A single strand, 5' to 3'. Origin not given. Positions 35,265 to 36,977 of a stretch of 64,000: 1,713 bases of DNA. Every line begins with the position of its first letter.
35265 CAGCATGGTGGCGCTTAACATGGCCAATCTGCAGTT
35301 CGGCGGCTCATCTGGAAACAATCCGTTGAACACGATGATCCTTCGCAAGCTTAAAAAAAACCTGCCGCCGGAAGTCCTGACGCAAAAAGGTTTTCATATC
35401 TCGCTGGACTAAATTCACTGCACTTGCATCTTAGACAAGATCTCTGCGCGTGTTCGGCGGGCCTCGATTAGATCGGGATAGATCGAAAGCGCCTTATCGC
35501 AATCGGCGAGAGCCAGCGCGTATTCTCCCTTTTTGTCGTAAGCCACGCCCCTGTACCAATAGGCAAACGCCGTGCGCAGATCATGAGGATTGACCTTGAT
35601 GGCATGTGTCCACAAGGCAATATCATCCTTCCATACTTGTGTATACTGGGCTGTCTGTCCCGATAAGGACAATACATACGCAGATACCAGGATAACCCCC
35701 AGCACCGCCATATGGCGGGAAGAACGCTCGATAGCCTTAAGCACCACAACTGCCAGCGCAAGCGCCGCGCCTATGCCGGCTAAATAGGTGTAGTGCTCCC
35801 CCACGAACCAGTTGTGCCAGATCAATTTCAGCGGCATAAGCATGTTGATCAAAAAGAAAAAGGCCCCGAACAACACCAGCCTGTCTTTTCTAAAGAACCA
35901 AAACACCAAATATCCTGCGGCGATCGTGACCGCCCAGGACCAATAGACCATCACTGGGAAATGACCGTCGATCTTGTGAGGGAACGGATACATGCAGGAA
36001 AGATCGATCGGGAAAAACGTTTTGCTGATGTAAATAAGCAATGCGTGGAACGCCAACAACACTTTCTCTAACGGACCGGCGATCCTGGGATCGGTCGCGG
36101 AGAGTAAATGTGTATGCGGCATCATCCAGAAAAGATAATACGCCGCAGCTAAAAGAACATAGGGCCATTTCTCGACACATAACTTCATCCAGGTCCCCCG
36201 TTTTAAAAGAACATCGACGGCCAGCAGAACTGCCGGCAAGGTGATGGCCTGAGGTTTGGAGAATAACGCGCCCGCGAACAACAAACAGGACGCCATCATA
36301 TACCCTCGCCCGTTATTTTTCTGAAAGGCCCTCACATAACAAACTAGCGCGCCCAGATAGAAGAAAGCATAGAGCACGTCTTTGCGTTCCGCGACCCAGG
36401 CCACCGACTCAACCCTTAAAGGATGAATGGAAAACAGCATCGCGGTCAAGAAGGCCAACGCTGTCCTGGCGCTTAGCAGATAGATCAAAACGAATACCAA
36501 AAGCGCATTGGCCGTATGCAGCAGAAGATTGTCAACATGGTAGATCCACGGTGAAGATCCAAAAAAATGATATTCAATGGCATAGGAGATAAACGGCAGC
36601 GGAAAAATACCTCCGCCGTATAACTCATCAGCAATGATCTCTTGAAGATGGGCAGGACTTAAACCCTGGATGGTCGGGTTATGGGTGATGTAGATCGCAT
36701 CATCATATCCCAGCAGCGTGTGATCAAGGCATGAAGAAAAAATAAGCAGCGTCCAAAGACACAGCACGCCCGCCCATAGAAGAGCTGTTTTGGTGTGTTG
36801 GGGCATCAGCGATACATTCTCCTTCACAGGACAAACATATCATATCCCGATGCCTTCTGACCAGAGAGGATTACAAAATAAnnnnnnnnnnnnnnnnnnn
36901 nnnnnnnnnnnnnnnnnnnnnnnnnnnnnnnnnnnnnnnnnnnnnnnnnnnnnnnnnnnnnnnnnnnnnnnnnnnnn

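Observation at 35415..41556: Surface-structure operon: small secreted protein, 1421-aa secreted pure coiled-coil protein, TMTC/PMT-like TPR glycosyltransferase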

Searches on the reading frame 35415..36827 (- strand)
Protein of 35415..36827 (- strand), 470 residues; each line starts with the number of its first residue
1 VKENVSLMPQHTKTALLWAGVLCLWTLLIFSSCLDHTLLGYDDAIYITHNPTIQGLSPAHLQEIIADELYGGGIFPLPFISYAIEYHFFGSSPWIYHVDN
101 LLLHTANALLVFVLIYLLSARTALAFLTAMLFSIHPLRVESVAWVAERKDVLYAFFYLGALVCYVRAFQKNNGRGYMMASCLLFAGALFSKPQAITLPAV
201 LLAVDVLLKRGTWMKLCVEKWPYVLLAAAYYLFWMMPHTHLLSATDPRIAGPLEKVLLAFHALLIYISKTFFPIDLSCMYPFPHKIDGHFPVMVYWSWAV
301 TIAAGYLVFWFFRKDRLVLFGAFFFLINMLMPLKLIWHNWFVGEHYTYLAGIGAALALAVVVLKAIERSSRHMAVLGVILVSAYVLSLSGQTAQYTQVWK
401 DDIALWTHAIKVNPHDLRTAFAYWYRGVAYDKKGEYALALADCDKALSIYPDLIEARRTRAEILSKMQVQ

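Call 4: search_protein_families(library=pfam, proteins=[window:35415-36827:-], max_evalue=0.01)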
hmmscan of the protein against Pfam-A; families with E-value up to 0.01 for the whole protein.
window:35415-36827:- (470 aa): 3 families
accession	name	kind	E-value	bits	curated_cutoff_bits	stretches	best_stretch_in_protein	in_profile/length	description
PF07719.23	TPR_2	-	4.6e-07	29.9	27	1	420-452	1-33/34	Tetratricopeptide repeat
PF00515.34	TPR_1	-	4.7e-07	29.8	27.8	1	425-452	6-33/34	Tetratricopeptide repeat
PF13432.12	TPR_16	-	0.0033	18.3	32.7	1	409-452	23-63/65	Tetratricopeptide repeat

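Call 11: list_cluster_members(proteins=[P0001, P0002, window:35415-36827:-, window:41140-41556:-, window:41727-44297:+])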
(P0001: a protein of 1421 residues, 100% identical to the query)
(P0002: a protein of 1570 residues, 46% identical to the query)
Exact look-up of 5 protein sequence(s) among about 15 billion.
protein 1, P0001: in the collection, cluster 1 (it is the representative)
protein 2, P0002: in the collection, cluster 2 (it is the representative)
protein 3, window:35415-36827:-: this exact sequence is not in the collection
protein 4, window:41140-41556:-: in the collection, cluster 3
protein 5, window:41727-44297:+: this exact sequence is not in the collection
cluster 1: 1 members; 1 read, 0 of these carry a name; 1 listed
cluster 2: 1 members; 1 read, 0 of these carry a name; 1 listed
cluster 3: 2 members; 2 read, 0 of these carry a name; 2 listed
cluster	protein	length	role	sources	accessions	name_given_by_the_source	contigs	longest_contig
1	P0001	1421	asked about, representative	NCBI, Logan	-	-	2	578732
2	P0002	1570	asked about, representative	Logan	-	-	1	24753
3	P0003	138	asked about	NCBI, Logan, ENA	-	-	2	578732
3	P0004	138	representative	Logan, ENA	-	-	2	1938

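Call 22: search_protein_families(library=pfam, proteins=[window:35415-36827:-], max_evalue=10)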
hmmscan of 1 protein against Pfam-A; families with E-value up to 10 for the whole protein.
window:35415-36827:- (470 aa): 10 families
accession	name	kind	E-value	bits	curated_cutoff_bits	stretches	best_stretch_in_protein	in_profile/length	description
PF07719.23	TPR_2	-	4.6e-07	29.9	27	1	420-452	1-33/34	Tetratricopeptide repeat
PF00515.34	TPR_1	-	4.7e-07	29.8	27.8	1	425-452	6-33/34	Tetratricopeptide repeat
PF13432.12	TPR_16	-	0.0033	18.3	32.7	1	409-452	23-63/65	Tetratricopeptide repeat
PF13181.12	TPR_8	-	0.012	16.1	25.7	1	426-452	7-33/34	Tetratricopeptide repeat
PF13174.12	TPR_6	-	0.043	14.9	26.3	1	422-452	2-32/33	Tetratricopeptide repeat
PF13431.12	TPR_17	-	0.065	14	24.4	0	443-467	2-26/34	Tetratricopeptide repeat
PF13428.12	TPR_14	-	0.091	13.9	23.5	1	422-462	3-43/44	Tetratricopeptide repeat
PF13371.12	TPR_9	-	0.11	13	35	1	433-465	8-40/73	Tetratricopeptide repeat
PF12569.14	NatA_aux_su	-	0.16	11.3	33.3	1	420-466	190-238/515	N-terminal acetyltransferase A, auxiliary subunit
PF14853.12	Fis1_TPR_C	-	0.18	12.5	25.3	1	424-468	5-49/53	Fis1 C-terminal tetratricopeptide repeat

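Call 23: search_protein_families(library=ncbifam, proteins=[window:35415-36827:-], max_evalue=1)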
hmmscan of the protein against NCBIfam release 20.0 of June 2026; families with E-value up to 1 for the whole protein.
window:35415-36827:- (470 aa): 3 families
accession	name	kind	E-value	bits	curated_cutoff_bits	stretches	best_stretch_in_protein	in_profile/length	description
NF002725.1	PRK02603.1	equivalog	0.0094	16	143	1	417-467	32-78/173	photosystem I assembly protein Ycf3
NF008391.2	PRK11189.1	equivalog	0.028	13.9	250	1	419-455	64-100/297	lipoprotein NlpI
NF040959.1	MamA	equivalog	0.054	12.9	200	1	408-456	130-175/204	magnetosome protein MamA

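Call 24: find_homologous_proteins(query=window:35415-36827:-, max_evalue=0.00001)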
Query window:35415-36827:- (470 aa): 4444 proteins with E <= 0.00001 among 8000 candidates; the best 120 are listed.
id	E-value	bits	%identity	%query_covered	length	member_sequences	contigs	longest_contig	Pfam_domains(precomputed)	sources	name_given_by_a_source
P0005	2.6e-187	642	98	62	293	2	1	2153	PF07719.24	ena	-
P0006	4.0e-151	522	50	99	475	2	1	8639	PF13414.13,PF00515.35,PF07719.24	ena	-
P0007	2.9e-98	348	49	75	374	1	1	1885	-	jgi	jgi:hypothetical protein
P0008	7.2e-82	294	37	97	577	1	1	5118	PF14559.13,PF13431.13,PF13414.13,PF13371.13,PF00515.35,PF13424.13,PF13432.13,PF13428.13,PF13181.13,PF07719.24,PF13374.13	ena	-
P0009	3.6e-81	292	34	95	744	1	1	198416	PF03704.24,PF13431.13,PF13414.13,PF13176.13,PF13428.13,PF13374.13,PF07721.21,PF14559.13,PF24575.2,PF25575.1,PF10516.16,PF13371.13,PF00515.35,PF13424.13,PF21033.5,PF13432.13,PF13181.13,PF07719.24,PF13174.13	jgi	jgi:tetratricopeptide (TPR) repeat protein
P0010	2.3e-79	286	38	94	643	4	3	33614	PF13431.13,PF13414.13,PF12569.15,PF13428.13,PF14559.13,PF13371.13,PF00515.35,PF13424.13,PF13432.13,PF13181.13,PF07719.24,PF13174.13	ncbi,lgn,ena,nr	ncbi:MAG: tetratricopeptide repeat protein [Candidatus Omnitrophica bacterium]|nr:tetratricopeptide 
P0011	7.1e-78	281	36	94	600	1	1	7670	PF13431.13,PF13414.13,PF12569.15,PF13428.13,PF13374.13,PF14559.13,PF13371.13,PF17874.8,PF00515.35,PF12895.14,PF13424.13,PF21033.5,PF13432.13,PF13181.13,PF07719.24,PF13174.13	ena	-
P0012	1.1e-77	280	36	97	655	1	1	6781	PF13431.13,PF13414.13,PF13428.13,PF13374.13,PF14559.13,PF25575.1,PF13371.13,PF00515.35,PF13424.13,PF21033.5,PF13432.13,PF13181.13,PF07719.24,PF13174.13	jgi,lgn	-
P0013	1.2e-76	277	37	94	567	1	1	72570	PF14559.13,PF13431.13,PF13414.13,PF13371.13,PF00515.35,PF13424.13,PF13432.13,PF13428.13,PF13181.13,PF07719.24,PF13374.13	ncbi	-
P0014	2.0e-73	266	33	94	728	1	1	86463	PF25063.1,PF13431.13,PF13414.13,PF13176.13,PF13428.13,PF13374.13,PF14559.13,PF10516.16,PF13371.13,PF00515.35,PF13424.13,PF21033.5,PF13432.13,PF13181.13,PF07719.24,PF13174.13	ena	-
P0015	4.6e-73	265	36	95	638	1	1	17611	PF14559.13,PF13431.13,PF13414.13,PF13371.13,PF00515.35,PF13424.13,PF13432.13,PF13428.13,PF13181.13,PF07719.24,PF13174.13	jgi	-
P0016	1.1e-71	260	33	99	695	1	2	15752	PF13431.13,PF13414.13,PF12569.15,PF13428.13,PF13374.13,PF14559.13,PF25575.1,PF13371.13,PF00515.35,PF13424.13,PF21033.5,PF13432.13,PF13181.13,PF01239.29,PF07719.24,PF13174.13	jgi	jgi:tetratricopeptide (TPR) repeat protein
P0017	7.0e-70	254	39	85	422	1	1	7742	-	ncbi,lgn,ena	-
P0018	3.4e-69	252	34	94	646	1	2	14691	PF13431.13,PF13414.13,PF13428.13,PF13374.13,PF14559.13,PF25575.1,PF13371.13,PF00515.35,PF13424.13,PF13432.13,PF13181.13,PF07719.24,PF13174.13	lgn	-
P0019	4.2e-69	252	35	97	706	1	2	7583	PF13431.13,PF25062.2,PF13414.13,PF12569.15,PF13428.13,PF25064.2,PF13374.13,PF14559.13,PF10516.16,PF13371.13,PF00515.35,PF13424.13,PF21033.5,PF13432.13,PF13181.13,PF01239.29,PF14561.13,PF07719.24,PF13174.13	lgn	-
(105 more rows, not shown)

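Call 29: find_encoding_contigs(protein=P0006, flank=10000)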
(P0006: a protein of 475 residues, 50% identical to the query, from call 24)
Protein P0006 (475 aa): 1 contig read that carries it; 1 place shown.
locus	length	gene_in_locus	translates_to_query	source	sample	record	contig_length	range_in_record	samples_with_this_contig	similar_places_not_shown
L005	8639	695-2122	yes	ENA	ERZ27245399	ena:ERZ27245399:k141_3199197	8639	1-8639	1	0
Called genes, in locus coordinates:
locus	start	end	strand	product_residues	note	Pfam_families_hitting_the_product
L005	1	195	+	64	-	?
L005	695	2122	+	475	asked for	PF13414:TPR_11 (faint), PF00515:TPR_1, PF07719:TPR_2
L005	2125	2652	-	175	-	PF10543:ORF6N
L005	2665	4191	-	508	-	PF13541:ChlI, PF05496:RuvB_N (faint), PF00493:MCM, PF01078:Mg_chelatase, PF07728:AAA_5, PF13335:Mg_chelatase_C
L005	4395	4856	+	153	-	PF02681:DUF212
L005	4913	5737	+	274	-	PF01476:LysM, PF03734:YkuD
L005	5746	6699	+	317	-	PF03255:ACCA, PF01039:Carboxyl_trans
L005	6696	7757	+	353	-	PF21016:RlmN_N, PF04055:Radical_SAM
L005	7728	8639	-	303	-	?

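Call 30: find_encoding_contigs(protein=P0007, flank=10000)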
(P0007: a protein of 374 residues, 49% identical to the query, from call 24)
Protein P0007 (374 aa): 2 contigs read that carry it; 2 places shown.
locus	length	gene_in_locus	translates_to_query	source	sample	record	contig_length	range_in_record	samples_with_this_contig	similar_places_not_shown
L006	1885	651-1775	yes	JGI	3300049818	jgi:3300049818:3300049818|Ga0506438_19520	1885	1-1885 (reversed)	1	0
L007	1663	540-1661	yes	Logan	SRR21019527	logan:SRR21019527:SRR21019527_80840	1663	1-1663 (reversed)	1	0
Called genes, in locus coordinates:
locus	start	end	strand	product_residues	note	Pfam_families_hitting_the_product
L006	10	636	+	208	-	-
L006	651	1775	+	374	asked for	-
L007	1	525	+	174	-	?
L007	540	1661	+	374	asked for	?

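Call 36: search_solved_structures(query=A6, max_evalue=1, show_alignments=0)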
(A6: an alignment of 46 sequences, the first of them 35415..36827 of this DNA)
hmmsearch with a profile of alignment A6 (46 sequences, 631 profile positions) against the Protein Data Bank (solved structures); distinct sequences matched with E-value up to 1: 511 (the best 60 are shown).
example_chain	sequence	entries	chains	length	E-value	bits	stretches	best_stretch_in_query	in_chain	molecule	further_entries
9qhb_A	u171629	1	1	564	7.9e-184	615.8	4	410-608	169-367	Engineered tetratricopeptide repeat protein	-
8bu0_A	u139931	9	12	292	1.1e-91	311.3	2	416-598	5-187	Consensus tetratricopeptide repeat protein | Crystal structure of an 8-repeat consensus TPR superhelix with Zinc. | Monomer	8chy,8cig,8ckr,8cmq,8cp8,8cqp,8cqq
9qhc_A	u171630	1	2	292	1.1e-86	294.9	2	416-592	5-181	Engineered tetratricopeptide repeat protein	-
7yeh_B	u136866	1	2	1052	3.6e-82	280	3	414-606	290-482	UDP-N-acetylglucosamine--peptide N-acetylglucosaminyltransferase 110 kDa subunit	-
7ntf_A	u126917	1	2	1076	1.6e-81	277.8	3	413-605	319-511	Isoform 1 of UDP-N-acetylglucosamine--peptide N-acetylglucosaminyltransferase 110 kDa subu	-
7yea_A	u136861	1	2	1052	3.3e-80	273.5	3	414-607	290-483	UDP-N-acetylglucosamine--peptide N-acetylglucosaminyltransferase 110 kDa subunit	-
6eou_A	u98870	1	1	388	2.7e-68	234.1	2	415-601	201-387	UDP-N-acetylglucosamine--peptide N-acetylglucosaminyltransferase 110 kDa subunit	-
1w3b_A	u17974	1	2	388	2e-67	231.2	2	414-601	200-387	UDP-N-ACETYLGLUCOSAMINE--PEPTIDE N-ACETYLGLUCOSAMINYLTRANSFERASE 110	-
7y4i_A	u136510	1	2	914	9.6e-63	215.8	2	415-601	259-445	Probable UDP-N-acetylglucosamine--peptide N-acetylglucosaminyltransferase SPINDLY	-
8dtf_A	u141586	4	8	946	1.1e-62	215.5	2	415-601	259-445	Probable UDP-N-acetylglucosamine--peptide N-acetylglucosaminyltransferase SPINDLY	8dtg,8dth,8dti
9g8o_B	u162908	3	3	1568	3.5e-52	180.9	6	417-542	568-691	Superkiller complex protein 3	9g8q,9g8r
7qdr_B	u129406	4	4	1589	3.9e-52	180.7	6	417-542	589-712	Tetratricopeptide repeat protein 37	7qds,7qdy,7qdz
8bd7_A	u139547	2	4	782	1.2e-47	166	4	410-615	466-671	IFT88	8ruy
7kdt_A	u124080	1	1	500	1.8e-46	162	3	457-609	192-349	Mitochondrial import receptor subunit TOM70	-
9pkq_A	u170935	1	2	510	2.3e-46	161.7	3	457-609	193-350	Mitochondrial import receptor subunit TOM70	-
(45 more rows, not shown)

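Call 37: search_protein_families(library=pfam, alignment_id=A6, max_evalue=0.01)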
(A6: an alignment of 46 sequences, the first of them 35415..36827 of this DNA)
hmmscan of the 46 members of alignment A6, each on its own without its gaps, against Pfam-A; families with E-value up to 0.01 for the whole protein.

A. member 1, window:35415-36827:- (470 aa): 3 families
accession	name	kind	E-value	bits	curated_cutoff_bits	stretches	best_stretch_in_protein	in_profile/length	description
PF07719.23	TPR_2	-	4.6e-07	29.9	27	1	420-452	1-33/34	Tetratricopeptide repeat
PF00515.34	TPR_1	-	4.7e-07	29.8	27.8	1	425-452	6-33/34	Tetratricopeptide repeat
PF13432.12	TPR_16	-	0.0033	18.3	32.7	1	409-452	23-63/65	Tetratricopeptide repeat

B. families by the number of members that match (of 46 scanned): 47 families (the first 25 are shown)
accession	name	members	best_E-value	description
PF00515.34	TPR_1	45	8.1e-77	Tetratricopeptide repeat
PF07719.23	TPR_2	44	5.1e-56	Tetratricopeptide repeat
PF13181.12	TPR_8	42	5.3e-52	Tetratricopeptide repeat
PF13432.12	TPR_16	42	6.1e-33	Tetratricopeptide repeat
PF13414.12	TPR_11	41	1.6e-57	TPR repeat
PF13424.12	TPR_12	40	1.4e-33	Tetratricopeptide repeat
PF13431.12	TPR_17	39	5.7e-50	Tetratricopeptide repeat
PF13428.12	TPR_14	39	4.7e-21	Tetratricopeptide repeat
PF13371.12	TPR_9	38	6.2e-31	Tetratricopeptide repeat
PF14559.12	TPR_19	36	1.8e-26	Tetratricopeptide repeat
PF13174.12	TPR_6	34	3.2e-16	Tetratricopeptide repeat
PF13374.12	TPR_10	32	6.7e-17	Tetratricopeptide repeat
PF25575.1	TPR_BSK1_C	28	8.4e-13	Serine/threonine-protein kinase BSK1-like, TPR repeats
PF12569.14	NatA_aux_su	22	7.2e-09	N-terminal acetyltransferase A, auxiliary subunit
PF23914.1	TPR_CcmH_CycH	20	5e-10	Cytochrome c-type biogenesis protein H TPR domain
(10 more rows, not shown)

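Call 40: search_solved_structures(query=A7, max_evalue=10, show_alignments=2)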
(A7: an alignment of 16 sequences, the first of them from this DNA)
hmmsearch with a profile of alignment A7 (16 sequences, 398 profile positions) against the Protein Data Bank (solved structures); distinct sequences matched with E-value up to 10: 0.

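Call 50: predict_structure(alignment_id=A6)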
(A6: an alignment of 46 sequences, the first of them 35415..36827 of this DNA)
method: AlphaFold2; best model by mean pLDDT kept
length: 470 residues; sequences in the alignment: 46
mean_pLDDT: 92.3   pTM: 0.93
mean pLDDT of the five models: 92.3, 91.4, 91.2, 91.0, 90.4
residues with pLDDT >= 90: 385; 70-90: 51; 50-70: 24; < 50: 10
segments of 3 or more residues with pLDDT < 50: 2-9
pLDDT, mean of each block of 10 residues (from residue 1): 49 90 98 97 91 93 76 79 96 97 99 97 98 98 97 98 94 92 97 96 96 95 97 83 61 90 95 93 88 95 96 97 96 71 90 98 98 98 98 98 97 92 97 98 97 96 95
secondary structure, 60 per line:
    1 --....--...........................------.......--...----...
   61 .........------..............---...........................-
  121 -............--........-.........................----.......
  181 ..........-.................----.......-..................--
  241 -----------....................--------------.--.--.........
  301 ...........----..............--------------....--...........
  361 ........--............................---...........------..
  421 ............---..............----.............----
elements in order: H3-6 H9-35 H42-48 H58-69 H76-89 H93-119 H122-133 H136-143 H145-169 H174-190 H192-208 H213-219 H221-238 H252-271 H292-311 H316-329 H344-347 H350-368 H371-398 H402-412 H419-432 H436-449 H454-466
